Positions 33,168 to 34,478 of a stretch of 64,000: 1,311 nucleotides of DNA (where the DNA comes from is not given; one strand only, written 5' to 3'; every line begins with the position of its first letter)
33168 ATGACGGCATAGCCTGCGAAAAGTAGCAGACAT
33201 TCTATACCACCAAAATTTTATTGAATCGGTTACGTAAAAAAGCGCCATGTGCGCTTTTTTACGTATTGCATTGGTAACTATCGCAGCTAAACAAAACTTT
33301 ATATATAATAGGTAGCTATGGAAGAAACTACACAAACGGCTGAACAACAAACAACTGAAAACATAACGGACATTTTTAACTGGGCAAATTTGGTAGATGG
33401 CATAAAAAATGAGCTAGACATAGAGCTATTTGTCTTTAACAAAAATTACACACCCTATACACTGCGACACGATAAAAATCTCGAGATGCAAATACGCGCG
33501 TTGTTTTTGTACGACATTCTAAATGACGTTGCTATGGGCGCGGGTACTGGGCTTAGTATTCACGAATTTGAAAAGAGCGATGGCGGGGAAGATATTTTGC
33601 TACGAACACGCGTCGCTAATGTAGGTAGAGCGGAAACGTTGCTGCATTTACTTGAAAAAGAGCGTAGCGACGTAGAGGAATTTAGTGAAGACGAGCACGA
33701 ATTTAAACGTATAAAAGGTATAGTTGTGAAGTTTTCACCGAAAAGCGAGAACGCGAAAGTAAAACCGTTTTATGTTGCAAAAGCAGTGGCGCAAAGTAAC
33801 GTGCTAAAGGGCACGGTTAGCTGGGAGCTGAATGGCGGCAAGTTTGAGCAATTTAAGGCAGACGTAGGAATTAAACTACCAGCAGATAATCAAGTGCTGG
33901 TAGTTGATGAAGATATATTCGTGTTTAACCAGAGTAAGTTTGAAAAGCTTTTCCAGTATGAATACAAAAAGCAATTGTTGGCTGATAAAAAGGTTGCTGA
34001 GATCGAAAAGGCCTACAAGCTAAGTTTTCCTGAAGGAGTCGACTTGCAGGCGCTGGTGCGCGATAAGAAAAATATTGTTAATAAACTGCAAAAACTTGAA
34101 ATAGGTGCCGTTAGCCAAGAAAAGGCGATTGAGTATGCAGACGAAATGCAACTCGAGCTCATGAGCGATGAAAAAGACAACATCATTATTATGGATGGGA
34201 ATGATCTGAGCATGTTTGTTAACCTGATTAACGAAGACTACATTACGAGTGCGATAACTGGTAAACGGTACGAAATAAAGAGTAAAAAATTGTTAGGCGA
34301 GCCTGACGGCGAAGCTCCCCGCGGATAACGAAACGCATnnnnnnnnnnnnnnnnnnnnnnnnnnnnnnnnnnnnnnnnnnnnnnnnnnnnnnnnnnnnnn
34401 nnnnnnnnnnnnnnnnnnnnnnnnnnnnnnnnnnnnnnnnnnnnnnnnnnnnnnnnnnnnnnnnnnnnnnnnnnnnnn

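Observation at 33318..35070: Orphan KwaB(DUF4868)-like gene paired with a phosphoribosyltransferase-like gene: a candidate non-canonical Kiwa-type defence cassette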

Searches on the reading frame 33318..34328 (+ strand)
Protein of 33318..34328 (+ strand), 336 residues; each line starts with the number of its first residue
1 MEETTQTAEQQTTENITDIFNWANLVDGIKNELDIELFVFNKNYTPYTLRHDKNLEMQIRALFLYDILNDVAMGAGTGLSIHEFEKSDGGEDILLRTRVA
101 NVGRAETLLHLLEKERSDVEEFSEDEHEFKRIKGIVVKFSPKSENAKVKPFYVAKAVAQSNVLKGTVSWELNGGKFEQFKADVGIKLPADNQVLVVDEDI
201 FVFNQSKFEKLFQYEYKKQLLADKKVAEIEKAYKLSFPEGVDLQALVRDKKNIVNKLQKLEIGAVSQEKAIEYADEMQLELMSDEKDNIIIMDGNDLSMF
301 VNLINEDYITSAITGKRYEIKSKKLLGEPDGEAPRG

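Call 4: search_protein_families(library=pfam, proteins=[window:33318-34328:+], max_evalue=1)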
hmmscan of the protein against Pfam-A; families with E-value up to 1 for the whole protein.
window:33318-34328:+ (336 aa): 3 families
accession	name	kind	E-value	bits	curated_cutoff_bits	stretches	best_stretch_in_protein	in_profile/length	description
PF16162.10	KwaB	-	7.6e-10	39.5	26.3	1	131-314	3-186/186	Kiwa protein KwaB-like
PF14171.11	SpoIISA_toxin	-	0.057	13.5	27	1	194-280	70-156/243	Toxin SpoIISA, type II toxin-antitoxin system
PF21558.3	Pept_S41_N_bact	-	0.11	12.9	27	1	272-324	9-60/87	Bacteroidetes, Peptidase, S41 family, N-terminal domain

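Call 5: search_protein_families(library=padloc, proteins=[window:33318-34328:+], max_evalue=1)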
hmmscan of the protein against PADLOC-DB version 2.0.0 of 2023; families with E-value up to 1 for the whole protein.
window:33318-34328:+ (336 aa): 5 families
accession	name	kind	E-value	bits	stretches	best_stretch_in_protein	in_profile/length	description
PDLC00233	KwaB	-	3.8e-12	44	1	30-324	17-312/320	DUF4868 domain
PDLC00224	KwaB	-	1.4e-06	26.2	1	66-316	50-295/302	DUF4868 domain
PDLC00230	KwaB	-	5.4e-06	24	1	111-327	101-317/322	DUF4868 domain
PDLC00225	KwaB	-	6.6e-06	23.7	1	105-324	69-289/291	DUF4868 domain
PDLC00222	KwaB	-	0.00012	19.6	1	116-324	79-289/292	DUF4868 domain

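Call 8: find_homologous_proteins(query=window:33318-34328:+, max_evalue=0.001)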
Query window:33318-34328:+ (336 aa): 2572 proteins with E <= 0.001 among 4480 candidates; the best 120 are listed.
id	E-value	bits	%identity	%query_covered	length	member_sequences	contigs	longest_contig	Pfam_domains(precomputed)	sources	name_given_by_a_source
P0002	9.8e-213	723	100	100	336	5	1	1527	PF16162.11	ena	-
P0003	1.3e-181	621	84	100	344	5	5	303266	PF16162.11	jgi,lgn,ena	jgi:hypothetical protein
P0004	5.9e-179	612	82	100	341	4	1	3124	PF16162.11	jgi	jgi:hypothetical protein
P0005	2.6e-177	607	85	95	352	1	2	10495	PF16162.11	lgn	-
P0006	3.4e-177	606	81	100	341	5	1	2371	PF16162.11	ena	-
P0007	3.1e-174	597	80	100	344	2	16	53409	PF16162.11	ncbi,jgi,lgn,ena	-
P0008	1.5e-172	591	79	100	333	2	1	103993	PF16162.11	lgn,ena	-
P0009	4.0e-152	524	71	97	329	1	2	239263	PF16162.11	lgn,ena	-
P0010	1.0e-149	516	71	95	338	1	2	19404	PF16162.11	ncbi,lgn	ncbi:MAG: Kiwa anti-phage protein KwaB-like domain-containing protein [Candidatus Saccharimonadales 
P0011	1.9e-149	515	68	99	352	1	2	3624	PF16162.11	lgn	-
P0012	2.1e-148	512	71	95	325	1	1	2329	PF16162.11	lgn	-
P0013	4.6e-148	511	71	95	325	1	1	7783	PF16162.11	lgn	-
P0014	6.1e-148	510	67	99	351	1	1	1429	PF16162.11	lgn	-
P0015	7.2e-146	504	70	95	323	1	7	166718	PF16162.11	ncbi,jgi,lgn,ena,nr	ncbi:DUF4868 domain-containing protein [Candidatus Saccharibacteria bacterium]|nr:DUF4868 domain-con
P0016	8.6e-146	503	70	96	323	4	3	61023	PF16162.11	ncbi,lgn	-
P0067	2.1e-142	492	69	95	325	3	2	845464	PF16162.11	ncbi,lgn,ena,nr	ncbi:hypothetical protein RAAC3_TM7C00001G0615 [Candidatus Saccharibacteria bacterium RAAC3_TM7_1]|n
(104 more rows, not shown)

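Call 10: find_encoding_contigs(protein=P0067, flank=6000, max_places=2)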
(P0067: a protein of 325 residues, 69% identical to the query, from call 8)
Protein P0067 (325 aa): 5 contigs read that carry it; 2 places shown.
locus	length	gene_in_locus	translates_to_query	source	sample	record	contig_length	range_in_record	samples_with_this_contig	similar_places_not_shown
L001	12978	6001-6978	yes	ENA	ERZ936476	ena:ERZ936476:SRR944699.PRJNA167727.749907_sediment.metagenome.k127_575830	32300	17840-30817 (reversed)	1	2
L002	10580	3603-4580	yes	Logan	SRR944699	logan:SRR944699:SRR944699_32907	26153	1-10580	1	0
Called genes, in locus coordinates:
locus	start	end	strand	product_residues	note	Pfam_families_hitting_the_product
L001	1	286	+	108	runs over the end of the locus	-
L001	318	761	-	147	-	-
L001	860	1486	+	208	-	PF04542:Sigma70_r2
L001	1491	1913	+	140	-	PF24585:YunG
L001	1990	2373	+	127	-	PF00254:FKBP_C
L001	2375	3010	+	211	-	-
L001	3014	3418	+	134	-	PF13473:Cupredoxin_1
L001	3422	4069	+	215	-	PF03575:Peptidase_S51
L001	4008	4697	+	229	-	PF04525:LOR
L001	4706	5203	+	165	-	PF13420:Acetyltransf_4, PF13302:Acetyltransf_3 (weak), PF00583:Acetyltransf_1, PF13673:Acetyltransf_10, PF13508:Acetyltransf_7, PF08445:FR47 (weak)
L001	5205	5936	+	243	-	PF00398:RrnaAD, PF05175:MTS (weak), PF13847:Methyltransf_31 (weak), PF08241:Methyltransf_11 (weak), PF13649:Methyltransf_25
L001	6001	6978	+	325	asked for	PF16162:KwaB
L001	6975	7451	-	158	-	PF07963:N_methyl (weak)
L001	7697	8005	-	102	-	PF07963:N_methyl (weak)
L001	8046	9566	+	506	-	PF05970:PIF1, PF13245:AAA_19, PF13401:AAA_22 (weak), PF13604:AAA_30, PF21530:Pif1_2B_dom (weak)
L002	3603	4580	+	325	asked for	PF16162:KwaB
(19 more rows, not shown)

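Call 11: find_encoding_contigs(protein=P0003, flank=6000, max_places=3)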
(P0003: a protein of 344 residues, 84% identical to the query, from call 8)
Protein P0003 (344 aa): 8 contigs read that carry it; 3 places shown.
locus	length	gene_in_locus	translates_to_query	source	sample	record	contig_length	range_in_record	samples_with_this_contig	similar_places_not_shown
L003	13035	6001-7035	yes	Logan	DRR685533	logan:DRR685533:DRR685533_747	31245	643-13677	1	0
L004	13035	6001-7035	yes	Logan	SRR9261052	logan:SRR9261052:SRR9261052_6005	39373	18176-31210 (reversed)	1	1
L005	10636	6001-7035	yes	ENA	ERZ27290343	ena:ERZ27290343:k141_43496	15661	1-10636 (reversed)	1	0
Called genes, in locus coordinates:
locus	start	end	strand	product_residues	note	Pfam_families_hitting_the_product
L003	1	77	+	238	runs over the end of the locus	?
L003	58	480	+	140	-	-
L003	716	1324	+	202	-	-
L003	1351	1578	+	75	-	-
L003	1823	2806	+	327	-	-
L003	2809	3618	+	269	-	PF02230:Abhydrolase_2 (faint), PF00561:Abhydrolase_1, PF12146:Hydrolase_4, PF12697:Abhydrolase_6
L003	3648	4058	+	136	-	PF11070:DUF2871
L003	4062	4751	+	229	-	PF03575:Peptidase_S51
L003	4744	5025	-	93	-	PF00404:Dockerin_1 (faint), PF00036:EF-hand_1 (faint), PF13202:EF-hand_5 (faint), PF13405:EF-hand_6 (faint)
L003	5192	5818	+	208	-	PF05901:Excalibur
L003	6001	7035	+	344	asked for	PF16162:KwaB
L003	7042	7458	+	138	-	PF00075:RNase_H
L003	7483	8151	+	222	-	-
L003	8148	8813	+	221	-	PF10026:DUF2268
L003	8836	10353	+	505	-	PF05970:PIF1, PF13245:AAA_19, PF13401:AAA_22 (weak), PF13604:AAA_30, PF21530:Pif1_2B_dom (weak)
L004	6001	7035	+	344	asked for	PF16162:KwaB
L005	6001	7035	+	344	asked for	PF16162:KwaB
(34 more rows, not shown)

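Call 14: search_solved_structures(query=window:33318-34328:+, max_evalue=10, show_alignments=2)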
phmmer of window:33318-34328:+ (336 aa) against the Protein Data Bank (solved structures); distinct sequences matched with E-value up to 10: 1.
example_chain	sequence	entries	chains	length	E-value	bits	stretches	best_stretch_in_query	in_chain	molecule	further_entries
1zit_A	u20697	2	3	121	0.57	12.8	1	39-114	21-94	transcriptional regulator (NtrC family)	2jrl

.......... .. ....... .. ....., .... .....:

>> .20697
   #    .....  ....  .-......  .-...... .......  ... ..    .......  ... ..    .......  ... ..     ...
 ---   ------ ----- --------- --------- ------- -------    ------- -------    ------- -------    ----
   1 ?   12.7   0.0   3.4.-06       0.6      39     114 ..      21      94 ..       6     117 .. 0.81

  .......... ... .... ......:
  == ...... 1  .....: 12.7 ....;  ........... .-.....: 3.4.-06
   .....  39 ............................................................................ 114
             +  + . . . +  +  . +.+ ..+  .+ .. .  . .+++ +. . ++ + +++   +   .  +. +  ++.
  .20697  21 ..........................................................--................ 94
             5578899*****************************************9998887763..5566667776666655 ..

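Call 28: find_related_loci(query=A2, collection=genome_contigs, flank=7000)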
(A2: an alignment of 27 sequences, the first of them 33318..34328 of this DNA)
Query A2 (336 aa) in genome_contigs; peptide patterns used: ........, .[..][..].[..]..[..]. (x = any residue, [..] = any of these).
600 stretches matched a pattern (row limit reached: there are more); 368 encode a relative of the query (tblastn E <= 1e-3); the best 80 are kept; 80 distinct loci.
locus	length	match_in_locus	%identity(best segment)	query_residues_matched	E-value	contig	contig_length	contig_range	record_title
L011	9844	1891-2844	71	17-336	2e-157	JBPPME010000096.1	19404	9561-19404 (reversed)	MAG: Candidatus Saccharimonadales bacterium isolate BIOS2019_out_127 k131_1169301, whole genome shotgun sequence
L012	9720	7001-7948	70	17-336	7e-155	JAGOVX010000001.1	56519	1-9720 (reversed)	Candidatus Saccharibacteria bacterium isolate Gw_Eff_bin_94 Gw_Eff_846_length_56519_cov_4.323131, whole genome shotgun s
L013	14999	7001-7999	69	2-336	4e-152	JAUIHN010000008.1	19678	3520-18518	MAG: bacterium isolate Co_bin.21 NODE_15534_length_19678_cov_0.881541, whole genome shotgun sequence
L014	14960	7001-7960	69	13-336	2e-151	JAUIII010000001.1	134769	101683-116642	MAG: bacterium isolate Co_bin.251 NODE_1348_length_134769_cov_2.017751, whole genome shotgun sequence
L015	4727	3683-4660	69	9-336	9e-153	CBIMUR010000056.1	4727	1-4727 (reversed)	MAG TPA_asm: uncultured bacterium isolate SRR16817064_concoct_5 genome assembly, contig: ERZ27394172.8781, whole genome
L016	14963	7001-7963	69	13-336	2e-149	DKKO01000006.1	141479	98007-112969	MAG TPA_asm: Candidatus Saccharibacteria bacterium UBA6664 UBA6664_contig_423, whole genome shotgun sequence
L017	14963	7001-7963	68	13-336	9e-149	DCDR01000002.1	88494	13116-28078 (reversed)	MAG TPA_asm: Candidatus Saccharibacteria bacterium UBA1050 UBA1050_contig_3, whole genome shotgun sequence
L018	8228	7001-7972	68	13-336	9e-149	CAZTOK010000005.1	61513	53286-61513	MAG TPA_asm: uncultured Candidatus Saccharibacteria bacterium isolate SRP200132_co1_475 genome assembly, contig: NODE_70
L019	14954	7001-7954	69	18-336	6e-149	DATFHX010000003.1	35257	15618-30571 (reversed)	MAG TPA_asm: Candidatus Saccharimonadales bacterium isolate SMAG_U8700 k141_896254, whole genome shotgun sequence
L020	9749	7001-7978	67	6-336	5e-148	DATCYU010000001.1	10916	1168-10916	MAG TPA_asm: Candidatus Saccharimonadales bacterium isolate SMAG_U52 k141_887004, whole genome shotgun sequence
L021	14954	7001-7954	68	17-336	1e-147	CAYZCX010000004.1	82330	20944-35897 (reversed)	MAG TPA_asm: uncultured Candidatus Saccharibacteria bacterium isolate SRP200132_co1_147 genome assembly, contig: NODE_36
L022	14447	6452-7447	66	3-336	2e-147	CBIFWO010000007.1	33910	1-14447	MAG TPA_asm: uncultured bacterium isolate ERR14720264_binner12_Refined_13 genome assembly, contig: ERZ27336811.26, whole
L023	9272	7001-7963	67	14-336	7e-147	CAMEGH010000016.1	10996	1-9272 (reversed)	MAG: uncultured Candidatus Saccharibacteria bacterium isolate SRR11489765_bin.3_metaWRAP_v1.3_MAG genome assembly, conti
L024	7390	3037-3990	67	17-336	7e-147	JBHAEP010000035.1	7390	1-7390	MAG: Candidatus Nanosynbacteraceae bacterium isolate Meta-D_MAG_18 Meta-D__280266, whole genome shotgun sequence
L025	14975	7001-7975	66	9-336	1e-146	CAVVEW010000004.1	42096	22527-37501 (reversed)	MAG: uncultured Candidatus Saccharibacteria bacterium isolate MFD01721.bin.2.197 genome assembly, contig: contig_39766,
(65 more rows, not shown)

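Call 33: search_solved_structures(query=A2, max_evalue=10, show_alignments=2)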
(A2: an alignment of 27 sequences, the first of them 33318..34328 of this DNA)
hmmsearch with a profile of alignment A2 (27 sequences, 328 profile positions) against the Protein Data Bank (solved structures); distinct sequences matched with E-value up to 10: 1.
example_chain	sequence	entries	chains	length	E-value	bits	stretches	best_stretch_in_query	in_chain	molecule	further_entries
1zit_A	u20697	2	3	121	0.16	14.2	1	33-104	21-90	transcriptional regulator (NtrC family)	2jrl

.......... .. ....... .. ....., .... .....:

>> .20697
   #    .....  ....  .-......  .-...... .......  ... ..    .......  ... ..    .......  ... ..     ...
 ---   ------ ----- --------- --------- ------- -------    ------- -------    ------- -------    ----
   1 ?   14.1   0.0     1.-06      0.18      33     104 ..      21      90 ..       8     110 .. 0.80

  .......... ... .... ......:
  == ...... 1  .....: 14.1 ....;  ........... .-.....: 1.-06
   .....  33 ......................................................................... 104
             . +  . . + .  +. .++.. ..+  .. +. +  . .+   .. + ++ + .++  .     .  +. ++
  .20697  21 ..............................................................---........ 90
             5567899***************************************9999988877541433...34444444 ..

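Call 43: predict_structure(alignment_id=A2)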
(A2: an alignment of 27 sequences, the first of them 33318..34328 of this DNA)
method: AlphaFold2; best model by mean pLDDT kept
length: 336 residues; sequences in the alignment: 27
mean_pLDDT: 60.9   pTM: 0.58
mean pLDDT of the five models: 60.9, 59.4, 56.7, 52.9, 50.1
residues with pLDDT >= 90: 30; 70-90: 125; 50-70: 34; < 50: 147
segments of 3 or more residues with pLDDT < 50: 1-13, 160-188, 232-336
pLDDT, mean of each block of 10 residues (from residue 1): 38 70 90 89 84 75 81 72 79 84 87 83 73 86 88 75 29 32 46 86 83 74 58 47 46 32 36 37 36 36 34 32 30 32
secondary structure, 60 per line:
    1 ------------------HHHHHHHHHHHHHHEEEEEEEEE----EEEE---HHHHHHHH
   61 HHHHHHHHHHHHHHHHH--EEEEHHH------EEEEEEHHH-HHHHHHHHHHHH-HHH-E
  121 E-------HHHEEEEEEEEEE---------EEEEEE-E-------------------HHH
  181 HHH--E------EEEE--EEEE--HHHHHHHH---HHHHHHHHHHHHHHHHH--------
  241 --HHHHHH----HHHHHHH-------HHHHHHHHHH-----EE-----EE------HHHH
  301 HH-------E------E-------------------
elements in order: H19-32 E33-41 E46-49 H53-77 E80-83 E93-98 H103-114 E132-141 E151-156 H178-183 E193-196 E199-202 H205-212 H216-232 H243-248 H253-259 H267-276 H297-302

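Call 48: search_dna_similar(query=window:33318-34328:+, collection=plasmids, mode=protein, max_evalue=1, max_rows=15)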
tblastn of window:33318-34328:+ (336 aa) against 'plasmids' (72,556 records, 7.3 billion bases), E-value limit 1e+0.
No match.

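Call 50: fold_search(model_id=the predicted structure, library=pdb)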
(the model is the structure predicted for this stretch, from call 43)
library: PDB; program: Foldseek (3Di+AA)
matches with E <= 10: 64; with E <= 0.001: 6
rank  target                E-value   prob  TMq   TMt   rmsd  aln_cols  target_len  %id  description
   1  9mrx_D                4.9e-09  1.00  0.43  0.45  13.0       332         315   14  Cryo-EM structure of KwaA-KwaB complex (released 2025-08-06)
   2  9mtn_C                7.4e-09  1.00  0.46  0.51  13.3       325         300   14  Crystal structure of KwaB (released 2025-08-06)
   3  9mtn_B                1.2e-08  1.00  0.44  0.49  13.6       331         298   15  Crystal structure of KwaB (released 2025-08-06)
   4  9mtn_K                1.2e-08  1.00  0.43  0.48  13.5       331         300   14  Crystal structure of KwaB (released 2025-08-06)
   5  9nyu_A                1.9e-08  1.00  0.41  0.43  13.7       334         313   14  Crystal structure of KwaB dimer (released 2025-08-06)
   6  9mtn_A                4.0e-08  1.00  0.41  0.44  13.8       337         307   14  Crystal structure of KwaB (released 2025-08-06)
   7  9jwr_B                1.2e+00  0.04  0.06  0.10  14.6        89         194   13  Crystal structure of Oryza sativa fibrillin 5 (released 2025-12-17)
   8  4psx_A                1.4e+00  0.02  0.12  0.12  20.2       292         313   12  Crystal structure of histone acetyltransferase complex (released 2014-07-09)
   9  7k3z_F                1.7e+00  0.06  0.08  0.05   7.8        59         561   17  P. falciparum Cpn60 D474A mutant bound to ATP (released 2021-04-21)
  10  9jwr_A                1.7e+00  0.03  0.06  0.10  14.6        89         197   13  Crystal structure of Oryza sativa fibrillin 5 (released 2025-12-17)
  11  4psw_A                1.7e+00  0.02  0.12  0.13  20.0       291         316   13  Crystal structure of histone acetyltransferase complex (released 2014-07-09)
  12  9e5c_4y               1.7e+00  0.02  0.08  0.05  16.3       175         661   11  Cryo-EM structure of 96 nm repeat of microtubule doublet from T. brucei flagellum (released 2025-03-12)
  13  7k3z_D                1.8e+00  0.06  0.08  0.05   7.7        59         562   17  P. falciparum Cpn60 D474A mutant bound to ATP (released 2021-04-21)
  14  6y4l_B                2.2e+00  0.01  0.07  0.11  17.3       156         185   15  Crystal structure of human ER membrane protein complex subunits EMC2 and EMC9 (released 2020-05-27)
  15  7k3z_C                2.3e+00  0.05  0.08  0.06   7.6        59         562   17  P. falciparum Cpn60 D474A mutant bound to ATP (released 2021-04-21)
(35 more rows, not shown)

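Call 58: search_protein_families(library=ncbifam, proteins=[window:33318-34328:+], max_evalue=0.1)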
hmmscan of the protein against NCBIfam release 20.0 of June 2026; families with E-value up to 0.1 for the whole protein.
window:33318-34328:+ (336 aa): 2 families
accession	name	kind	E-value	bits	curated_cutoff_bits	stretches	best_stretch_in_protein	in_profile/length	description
NF041623.1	KwaB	equivalog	2.8e-12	46.4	200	1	115-323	96-305/306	anti-phage protein KwaB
NF010666.0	PRK14063.1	equivalog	0.026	14.6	111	0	257-286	20-50/78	exodeoxyribonuclease VII small subunit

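Call 59: search_protein_families(library=phrogs, proteins=[window:33318-34328:+], max_evalue=0.01)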
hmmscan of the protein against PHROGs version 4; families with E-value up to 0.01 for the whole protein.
window:33318-34328:+ (336 aa): 1 family
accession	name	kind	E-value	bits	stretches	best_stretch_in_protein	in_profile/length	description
phrog_11123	-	unknown function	0.00052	20.4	1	144-317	136-316/322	-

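Call 75: find_related_loci(query=A2, collection=viral_contigs, flank=6000)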
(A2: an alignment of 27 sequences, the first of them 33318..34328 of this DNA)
Query A2 (336 aa) in viral_contigs; peptide patterns used: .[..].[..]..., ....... (x = any residue, [..] = any of these).
86 stretches matched a pattern; 20 encode a relative of the query (tblastn E <= 1e-3); 20 distinct loci.
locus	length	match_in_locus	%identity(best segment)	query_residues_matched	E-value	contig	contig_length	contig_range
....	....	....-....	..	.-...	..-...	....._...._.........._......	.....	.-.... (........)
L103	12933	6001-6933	37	16-326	3e-60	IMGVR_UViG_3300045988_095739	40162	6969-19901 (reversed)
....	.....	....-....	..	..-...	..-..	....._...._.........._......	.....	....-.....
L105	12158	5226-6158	32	16-329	3e-47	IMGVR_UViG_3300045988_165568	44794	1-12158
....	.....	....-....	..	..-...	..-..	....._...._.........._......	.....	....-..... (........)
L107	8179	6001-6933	32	16-329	4e-46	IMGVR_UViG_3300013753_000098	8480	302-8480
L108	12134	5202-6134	32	16-329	8e-46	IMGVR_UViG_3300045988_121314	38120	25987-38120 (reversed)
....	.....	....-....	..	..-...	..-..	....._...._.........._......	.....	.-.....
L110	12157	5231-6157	32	16-326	5e-45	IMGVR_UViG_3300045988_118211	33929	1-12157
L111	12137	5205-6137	32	16-329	6e-45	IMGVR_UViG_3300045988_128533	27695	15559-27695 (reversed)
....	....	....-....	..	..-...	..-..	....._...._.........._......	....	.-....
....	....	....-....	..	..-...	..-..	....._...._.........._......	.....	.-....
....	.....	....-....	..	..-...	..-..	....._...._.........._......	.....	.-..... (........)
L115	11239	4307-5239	32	16-329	3e-44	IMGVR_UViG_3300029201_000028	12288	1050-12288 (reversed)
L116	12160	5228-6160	32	16-329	3e-44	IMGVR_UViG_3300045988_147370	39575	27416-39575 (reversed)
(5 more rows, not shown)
